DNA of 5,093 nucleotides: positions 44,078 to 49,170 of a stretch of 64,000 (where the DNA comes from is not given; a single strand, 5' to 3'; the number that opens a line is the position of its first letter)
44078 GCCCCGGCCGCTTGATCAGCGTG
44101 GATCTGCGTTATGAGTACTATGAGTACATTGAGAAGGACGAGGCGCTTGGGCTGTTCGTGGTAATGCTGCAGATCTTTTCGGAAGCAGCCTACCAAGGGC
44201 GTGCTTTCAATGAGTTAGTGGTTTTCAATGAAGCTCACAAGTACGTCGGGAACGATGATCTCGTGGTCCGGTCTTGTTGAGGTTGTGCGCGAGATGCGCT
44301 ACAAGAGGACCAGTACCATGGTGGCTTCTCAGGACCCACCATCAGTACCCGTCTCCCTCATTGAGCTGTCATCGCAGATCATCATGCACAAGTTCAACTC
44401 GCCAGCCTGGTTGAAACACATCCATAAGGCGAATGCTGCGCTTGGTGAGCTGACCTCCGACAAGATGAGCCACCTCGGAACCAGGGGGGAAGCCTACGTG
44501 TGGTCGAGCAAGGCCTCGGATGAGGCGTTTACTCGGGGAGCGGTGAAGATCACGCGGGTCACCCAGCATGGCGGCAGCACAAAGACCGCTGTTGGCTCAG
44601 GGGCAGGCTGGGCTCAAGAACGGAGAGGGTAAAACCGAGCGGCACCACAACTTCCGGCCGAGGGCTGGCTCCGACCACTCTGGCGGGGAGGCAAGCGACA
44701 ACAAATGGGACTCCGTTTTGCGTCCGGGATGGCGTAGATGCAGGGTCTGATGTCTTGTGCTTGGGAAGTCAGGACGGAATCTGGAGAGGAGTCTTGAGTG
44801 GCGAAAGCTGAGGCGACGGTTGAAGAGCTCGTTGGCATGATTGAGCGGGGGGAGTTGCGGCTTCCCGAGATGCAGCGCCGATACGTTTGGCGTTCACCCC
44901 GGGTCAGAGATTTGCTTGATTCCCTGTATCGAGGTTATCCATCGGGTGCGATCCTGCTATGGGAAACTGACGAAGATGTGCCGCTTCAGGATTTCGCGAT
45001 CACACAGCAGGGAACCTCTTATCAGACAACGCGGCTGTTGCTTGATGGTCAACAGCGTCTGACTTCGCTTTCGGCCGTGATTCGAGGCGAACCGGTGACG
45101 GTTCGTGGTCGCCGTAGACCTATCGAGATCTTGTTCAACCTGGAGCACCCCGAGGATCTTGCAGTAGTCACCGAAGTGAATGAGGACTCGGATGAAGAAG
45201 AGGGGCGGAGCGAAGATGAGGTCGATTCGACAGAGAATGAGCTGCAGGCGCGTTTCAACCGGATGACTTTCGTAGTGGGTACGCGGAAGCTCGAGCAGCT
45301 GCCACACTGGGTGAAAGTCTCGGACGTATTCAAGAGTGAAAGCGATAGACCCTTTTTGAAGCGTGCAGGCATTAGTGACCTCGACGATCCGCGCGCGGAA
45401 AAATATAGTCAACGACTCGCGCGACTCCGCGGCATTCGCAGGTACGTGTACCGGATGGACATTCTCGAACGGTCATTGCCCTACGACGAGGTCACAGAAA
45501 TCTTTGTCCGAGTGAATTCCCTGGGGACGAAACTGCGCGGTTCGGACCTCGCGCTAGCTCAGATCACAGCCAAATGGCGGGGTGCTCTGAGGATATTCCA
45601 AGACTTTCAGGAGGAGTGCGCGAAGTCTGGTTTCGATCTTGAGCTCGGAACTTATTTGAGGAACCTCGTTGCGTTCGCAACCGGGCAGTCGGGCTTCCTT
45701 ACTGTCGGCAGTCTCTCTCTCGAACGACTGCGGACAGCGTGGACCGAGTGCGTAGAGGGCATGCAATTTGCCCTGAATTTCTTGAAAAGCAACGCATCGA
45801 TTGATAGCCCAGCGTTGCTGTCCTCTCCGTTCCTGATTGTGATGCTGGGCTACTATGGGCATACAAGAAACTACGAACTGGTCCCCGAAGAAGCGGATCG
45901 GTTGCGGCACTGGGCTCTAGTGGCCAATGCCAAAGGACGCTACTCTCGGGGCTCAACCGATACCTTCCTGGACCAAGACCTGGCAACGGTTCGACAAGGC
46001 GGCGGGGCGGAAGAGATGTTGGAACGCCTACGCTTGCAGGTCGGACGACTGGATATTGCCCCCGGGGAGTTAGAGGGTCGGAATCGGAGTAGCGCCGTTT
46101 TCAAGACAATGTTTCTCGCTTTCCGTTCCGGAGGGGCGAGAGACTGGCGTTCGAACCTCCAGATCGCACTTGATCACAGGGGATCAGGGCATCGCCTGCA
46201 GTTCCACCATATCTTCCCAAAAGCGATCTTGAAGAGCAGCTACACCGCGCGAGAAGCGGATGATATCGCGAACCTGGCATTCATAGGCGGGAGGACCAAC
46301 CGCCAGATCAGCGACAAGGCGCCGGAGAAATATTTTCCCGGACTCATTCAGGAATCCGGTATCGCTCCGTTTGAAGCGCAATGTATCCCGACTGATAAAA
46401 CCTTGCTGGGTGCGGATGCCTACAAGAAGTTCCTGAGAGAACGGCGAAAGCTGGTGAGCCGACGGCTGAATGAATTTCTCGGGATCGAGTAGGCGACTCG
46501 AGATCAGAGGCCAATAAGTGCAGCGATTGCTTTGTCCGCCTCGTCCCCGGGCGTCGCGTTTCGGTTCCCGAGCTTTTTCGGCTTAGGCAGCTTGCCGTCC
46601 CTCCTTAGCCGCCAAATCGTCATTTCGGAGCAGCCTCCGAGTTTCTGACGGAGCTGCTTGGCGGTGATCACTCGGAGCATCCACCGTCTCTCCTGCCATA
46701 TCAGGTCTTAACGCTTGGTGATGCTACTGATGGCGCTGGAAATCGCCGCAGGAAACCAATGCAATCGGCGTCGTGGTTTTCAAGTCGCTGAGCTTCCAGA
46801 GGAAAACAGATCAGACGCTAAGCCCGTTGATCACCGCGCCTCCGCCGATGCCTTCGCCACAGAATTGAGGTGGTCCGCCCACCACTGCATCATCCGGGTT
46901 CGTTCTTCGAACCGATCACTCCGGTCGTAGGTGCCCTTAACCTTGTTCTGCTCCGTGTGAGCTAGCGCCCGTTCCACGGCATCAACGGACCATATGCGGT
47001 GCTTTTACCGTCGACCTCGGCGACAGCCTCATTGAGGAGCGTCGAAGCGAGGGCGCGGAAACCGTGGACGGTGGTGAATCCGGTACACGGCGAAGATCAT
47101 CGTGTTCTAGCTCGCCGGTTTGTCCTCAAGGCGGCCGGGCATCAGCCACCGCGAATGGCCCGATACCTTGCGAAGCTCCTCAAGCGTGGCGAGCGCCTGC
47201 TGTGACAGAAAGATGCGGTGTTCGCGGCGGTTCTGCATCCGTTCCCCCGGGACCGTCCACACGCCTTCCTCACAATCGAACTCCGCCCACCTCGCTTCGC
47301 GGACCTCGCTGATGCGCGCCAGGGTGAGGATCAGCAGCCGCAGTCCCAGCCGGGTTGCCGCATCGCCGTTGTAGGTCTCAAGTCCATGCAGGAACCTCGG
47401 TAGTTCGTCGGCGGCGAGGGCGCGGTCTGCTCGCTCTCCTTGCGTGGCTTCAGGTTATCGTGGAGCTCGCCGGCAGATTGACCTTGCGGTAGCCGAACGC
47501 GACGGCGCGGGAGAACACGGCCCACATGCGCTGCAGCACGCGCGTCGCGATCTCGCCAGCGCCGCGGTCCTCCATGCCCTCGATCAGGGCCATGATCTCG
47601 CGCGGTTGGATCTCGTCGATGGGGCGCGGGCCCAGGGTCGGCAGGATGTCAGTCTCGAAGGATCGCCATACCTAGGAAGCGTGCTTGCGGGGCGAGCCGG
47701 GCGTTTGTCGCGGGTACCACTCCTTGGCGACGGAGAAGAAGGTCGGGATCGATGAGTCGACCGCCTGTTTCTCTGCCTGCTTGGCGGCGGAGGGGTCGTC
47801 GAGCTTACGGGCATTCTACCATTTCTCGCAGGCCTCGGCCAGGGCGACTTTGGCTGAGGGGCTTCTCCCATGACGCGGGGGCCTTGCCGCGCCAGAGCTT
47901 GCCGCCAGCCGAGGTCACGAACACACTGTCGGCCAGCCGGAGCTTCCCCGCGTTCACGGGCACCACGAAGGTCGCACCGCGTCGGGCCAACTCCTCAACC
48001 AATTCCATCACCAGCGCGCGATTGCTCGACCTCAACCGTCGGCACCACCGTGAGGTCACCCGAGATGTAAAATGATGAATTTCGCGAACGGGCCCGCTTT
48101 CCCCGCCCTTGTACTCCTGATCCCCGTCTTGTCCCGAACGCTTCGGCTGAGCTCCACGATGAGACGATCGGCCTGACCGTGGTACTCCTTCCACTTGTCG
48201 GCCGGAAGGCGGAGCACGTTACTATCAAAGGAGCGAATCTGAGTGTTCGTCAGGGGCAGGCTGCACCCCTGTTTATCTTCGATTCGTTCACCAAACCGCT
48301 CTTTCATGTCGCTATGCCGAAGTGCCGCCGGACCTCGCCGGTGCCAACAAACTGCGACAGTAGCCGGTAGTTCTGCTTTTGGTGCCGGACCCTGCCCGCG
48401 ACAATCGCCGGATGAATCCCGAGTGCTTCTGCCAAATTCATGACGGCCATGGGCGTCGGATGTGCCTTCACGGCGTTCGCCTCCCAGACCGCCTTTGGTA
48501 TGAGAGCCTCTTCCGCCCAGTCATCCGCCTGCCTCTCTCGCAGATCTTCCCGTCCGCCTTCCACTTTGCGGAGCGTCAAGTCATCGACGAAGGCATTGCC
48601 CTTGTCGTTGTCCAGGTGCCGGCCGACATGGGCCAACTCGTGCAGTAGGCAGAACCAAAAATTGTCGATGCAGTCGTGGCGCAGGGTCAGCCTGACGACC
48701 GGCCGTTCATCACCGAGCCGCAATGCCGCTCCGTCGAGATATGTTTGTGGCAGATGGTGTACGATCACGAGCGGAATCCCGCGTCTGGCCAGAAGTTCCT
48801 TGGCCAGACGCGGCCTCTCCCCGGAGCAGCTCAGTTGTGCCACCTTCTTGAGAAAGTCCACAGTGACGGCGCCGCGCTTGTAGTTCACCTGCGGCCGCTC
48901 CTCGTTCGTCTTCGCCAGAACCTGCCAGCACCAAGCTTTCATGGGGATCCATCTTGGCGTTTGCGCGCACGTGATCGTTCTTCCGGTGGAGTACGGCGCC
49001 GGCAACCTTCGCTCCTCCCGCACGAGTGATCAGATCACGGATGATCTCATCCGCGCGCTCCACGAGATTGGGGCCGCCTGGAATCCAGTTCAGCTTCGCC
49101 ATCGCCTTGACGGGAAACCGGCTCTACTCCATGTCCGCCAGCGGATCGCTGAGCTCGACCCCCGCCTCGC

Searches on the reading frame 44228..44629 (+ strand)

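Call 4: search_protein_families(library=pfam, proteins=[window:44228-44629:+], max_evalue=0.01)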
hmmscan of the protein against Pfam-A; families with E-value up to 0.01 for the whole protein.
window:44228-44629:+ (134 aa): 0 families

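Call 5: search_protein_families(library=padloc, proteins=[window:44228-44629:+], max_evalue=0.01)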
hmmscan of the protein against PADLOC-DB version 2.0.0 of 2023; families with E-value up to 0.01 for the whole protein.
window:44228-44629:+ (134 aa): 2 families
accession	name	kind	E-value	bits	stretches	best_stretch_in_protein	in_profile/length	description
PDLC04140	mad8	-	6.4e-12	43.6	1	16-121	213-313/314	mads_8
PDLC04455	PDC-M15A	-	0.0033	15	1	11-74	154-215/226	-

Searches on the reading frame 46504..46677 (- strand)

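Call 70: search_protein_families(library=padloc, proteins=[window:46504-46677:-], max_evalue=0.01)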
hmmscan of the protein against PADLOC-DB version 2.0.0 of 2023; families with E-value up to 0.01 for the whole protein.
window:46504-46677:- (57 aa): 1 family
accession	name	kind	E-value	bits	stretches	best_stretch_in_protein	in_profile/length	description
PDLC04133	mad1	-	0.0017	16.6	1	4-39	6-39/60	mads_1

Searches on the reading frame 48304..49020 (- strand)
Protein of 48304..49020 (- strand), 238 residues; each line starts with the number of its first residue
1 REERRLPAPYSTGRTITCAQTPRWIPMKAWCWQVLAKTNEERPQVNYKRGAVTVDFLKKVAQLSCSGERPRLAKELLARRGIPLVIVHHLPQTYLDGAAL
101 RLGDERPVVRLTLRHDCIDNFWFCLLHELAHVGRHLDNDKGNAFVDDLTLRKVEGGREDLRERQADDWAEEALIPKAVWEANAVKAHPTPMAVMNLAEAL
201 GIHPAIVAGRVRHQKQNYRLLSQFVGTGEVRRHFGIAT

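Call 24: search_protein_families(library=padloc, proteins=[window:48304-49020:-], max_evalue=0.00001)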
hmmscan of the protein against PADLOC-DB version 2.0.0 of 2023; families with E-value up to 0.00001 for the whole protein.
window:48304-49020:- (238 aa): 1 family
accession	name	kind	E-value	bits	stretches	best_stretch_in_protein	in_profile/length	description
PDLC03982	PD-Lambda-2_B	-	4.4e-74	248.1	1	26-234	195-396/402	-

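Call 25: search_protein_families(library=pfam, proteins=[window:48304-49020:-], max_evalue=0.00001)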
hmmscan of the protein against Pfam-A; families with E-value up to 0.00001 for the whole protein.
window:48304-49020:- (238 aa): 0 families
